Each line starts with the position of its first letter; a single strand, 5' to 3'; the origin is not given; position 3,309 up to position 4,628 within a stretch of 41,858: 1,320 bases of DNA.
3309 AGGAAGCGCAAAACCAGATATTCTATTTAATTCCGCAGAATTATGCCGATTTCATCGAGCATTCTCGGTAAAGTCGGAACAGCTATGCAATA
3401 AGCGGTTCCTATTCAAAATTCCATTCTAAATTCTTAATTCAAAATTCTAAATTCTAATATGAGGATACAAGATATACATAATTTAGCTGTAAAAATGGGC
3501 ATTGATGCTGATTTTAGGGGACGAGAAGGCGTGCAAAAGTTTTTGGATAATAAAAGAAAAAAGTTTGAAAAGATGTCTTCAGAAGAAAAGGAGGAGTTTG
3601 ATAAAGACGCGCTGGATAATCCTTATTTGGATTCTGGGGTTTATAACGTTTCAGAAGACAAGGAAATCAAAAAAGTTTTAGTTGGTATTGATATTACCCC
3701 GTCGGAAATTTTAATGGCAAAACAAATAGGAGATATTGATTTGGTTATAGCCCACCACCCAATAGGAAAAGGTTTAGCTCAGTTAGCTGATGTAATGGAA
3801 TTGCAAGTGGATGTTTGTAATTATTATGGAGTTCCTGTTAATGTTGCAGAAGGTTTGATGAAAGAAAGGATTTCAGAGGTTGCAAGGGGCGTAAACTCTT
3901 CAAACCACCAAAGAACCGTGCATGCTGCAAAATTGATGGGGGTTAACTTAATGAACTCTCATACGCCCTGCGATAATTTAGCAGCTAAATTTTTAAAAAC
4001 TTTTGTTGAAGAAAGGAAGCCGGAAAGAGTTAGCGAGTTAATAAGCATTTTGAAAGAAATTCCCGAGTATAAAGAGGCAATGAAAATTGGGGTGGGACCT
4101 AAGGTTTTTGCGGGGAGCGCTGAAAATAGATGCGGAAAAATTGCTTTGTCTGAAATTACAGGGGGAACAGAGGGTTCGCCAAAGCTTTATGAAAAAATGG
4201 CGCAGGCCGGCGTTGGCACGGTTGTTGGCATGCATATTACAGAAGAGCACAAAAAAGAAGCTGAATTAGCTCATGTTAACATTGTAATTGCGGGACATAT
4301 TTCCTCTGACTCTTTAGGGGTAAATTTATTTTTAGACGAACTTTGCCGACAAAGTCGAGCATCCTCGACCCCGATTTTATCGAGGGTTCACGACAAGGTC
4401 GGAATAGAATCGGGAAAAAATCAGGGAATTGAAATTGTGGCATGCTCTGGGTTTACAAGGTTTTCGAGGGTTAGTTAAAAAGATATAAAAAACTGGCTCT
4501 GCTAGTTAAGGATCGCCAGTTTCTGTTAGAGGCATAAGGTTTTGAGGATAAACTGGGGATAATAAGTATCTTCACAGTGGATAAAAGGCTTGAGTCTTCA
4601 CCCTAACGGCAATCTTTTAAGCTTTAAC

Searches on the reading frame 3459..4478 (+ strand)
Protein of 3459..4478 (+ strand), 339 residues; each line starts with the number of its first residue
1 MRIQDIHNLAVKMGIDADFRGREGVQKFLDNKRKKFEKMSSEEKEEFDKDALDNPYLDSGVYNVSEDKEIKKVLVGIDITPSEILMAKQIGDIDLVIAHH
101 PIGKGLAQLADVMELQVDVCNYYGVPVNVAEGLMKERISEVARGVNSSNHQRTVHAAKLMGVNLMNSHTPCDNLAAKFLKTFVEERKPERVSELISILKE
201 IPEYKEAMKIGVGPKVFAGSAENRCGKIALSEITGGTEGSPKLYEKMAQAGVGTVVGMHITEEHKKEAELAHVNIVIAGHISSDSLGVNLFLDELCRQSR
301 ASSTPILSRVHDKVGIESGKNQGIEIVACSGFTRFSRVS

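Call 86: search_protein_families(library=pfam, proteins=[window:3459-4478:+], max_evalue=0.001)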
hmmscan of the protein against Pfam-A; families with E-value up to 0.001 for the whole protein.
window:3459-4478:+ (339 aa): 1 family
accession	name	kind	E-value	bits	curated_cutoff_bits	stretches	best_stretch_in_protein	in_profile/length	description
PF01784.24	DUF34_NIF3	-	2.8e-08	34.2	23.4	1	59-102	25-67/256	Duf34/NIF3 (NGG1p interacting factor 3)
